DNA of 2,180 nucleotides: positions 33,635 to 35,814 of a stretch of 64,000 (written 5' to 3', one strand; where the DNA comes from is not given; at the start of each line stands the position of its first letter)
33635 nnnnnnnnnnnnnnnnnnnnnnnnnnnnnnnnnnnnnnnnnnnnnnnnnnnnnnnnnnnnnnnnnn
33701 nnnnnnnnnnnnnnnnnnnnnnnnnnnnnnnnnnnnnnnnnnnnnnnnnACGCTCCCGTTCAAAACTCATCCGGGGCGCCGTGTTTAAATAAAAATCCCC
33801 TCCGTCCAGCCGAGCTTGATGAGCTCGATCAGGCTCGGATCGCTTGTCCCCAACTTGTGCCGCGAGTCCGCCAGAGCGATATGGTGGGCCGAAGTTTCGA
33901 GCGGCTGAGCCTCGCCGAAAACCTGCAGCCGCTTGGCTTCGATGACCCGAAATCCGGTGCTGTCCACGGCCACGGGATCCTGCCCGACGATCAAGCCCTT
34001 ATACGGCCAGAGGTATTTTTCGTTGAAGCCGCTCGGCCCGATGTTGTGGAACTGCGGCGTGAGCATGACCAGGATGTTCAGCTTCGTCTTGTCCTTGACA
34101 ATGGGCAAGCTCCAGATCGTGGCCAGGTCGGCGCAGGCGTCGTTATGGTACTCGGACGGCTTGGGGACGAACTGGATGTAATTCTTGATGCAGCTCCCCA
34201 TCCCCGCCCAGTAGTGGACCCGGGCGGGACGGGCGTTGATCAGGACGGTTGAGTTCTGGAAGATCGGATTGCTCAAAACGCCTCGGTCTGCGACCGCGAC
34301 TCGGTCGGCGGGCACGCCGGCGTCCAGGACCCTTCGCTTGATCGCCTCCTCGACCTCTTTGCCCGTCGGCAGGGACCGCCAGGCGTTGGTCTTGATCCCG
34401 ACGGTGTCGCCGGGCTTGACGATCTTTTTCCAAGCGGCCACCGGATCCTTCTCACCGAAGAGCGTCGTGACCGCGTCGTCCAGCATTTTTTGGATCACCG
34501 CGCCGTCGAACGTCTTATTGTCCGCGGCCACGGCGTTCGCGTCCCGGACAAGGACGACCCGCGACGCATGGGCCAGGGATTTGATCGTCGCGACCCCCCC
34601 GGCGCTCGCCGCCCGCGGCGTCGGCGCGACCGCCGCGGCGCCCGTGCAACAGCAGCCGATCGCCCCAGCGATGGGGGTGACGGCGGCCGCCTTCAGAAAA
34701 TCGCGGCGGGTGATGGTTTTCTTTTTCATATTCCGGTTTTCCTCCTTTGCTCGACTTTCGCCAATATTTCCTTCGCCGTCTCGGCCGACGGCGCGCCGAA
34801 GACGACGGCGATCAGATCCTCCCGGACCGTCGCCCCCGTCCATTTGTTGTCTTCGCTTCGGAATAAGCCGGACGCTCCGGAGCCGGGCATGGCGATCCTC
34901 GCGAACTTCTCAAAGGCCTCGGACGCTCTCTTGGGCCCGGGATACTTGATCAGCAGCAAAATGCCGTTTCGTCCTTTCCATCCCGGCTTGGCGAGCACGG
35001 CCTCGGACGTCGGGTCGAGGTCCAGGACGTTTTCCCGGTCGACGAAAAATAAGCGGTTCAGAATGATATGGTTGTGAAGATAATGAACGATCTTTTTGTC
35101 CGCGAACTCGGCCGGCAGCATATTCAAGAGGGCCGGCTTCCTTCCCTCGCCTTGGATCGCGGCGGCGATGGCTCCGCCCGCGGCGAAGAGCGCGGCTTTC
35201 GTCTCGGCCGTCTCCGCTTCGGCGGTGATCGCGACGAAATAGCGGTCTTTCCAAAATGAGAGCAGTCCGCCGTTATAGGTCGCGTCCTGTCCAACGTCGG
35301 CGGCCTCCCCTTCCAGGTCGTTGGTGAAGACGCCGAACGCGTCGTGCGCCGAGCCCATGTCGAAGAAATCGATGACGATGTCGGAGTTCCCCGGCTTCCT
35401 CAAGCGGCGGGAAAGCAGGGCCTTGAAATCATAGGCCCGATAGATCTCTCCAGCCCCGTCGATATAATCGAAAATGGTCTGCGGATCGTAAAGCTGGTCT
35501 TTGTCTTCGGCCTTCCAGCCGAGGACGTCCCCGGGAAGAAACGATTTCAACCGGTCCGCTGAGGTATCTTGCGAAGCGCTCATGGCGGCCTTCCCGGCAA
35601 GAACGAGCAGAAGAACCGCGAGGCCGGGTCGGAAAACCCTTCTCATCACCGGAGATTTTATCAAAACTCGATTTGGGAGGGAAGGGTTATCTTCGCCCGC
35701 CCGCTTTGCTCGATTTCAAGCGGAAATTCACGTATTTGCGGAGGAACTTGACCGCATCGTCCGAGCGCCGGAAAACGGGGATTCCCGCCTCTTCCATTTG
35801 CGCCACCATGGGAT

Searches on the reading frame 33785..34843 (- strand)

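Call 56: search_protein_families(library=pfam, proteins=[window:33785-34843:-], max_evalue=0.00001)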
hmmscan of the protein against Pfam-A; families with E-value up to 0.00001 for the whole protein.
window:33785-34843:- (352 aa): 1 family
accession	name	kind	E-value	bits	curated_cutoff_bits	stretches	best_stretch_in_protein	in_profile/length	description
PF04015.17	DUF362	-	1.1e-06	29.2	24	1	195-297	96-198/200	Domain of unknown function (DUF362)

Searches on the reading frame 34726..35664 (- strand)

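Call 56: search_protein_families(library=pfam, proteins=[window:34726-35664:-], max_evalue=0.00001)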
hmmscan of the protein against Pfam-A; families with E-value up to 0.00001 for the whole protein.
window:34726-35664:- (312 aa): 1 family
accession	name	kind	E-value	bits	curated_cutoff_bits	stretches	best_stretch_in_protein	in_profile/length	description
PF20244.3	DUF6599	-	2.6e-27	96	27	1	49-241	3-185/186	Family of unknown function (DUF6599)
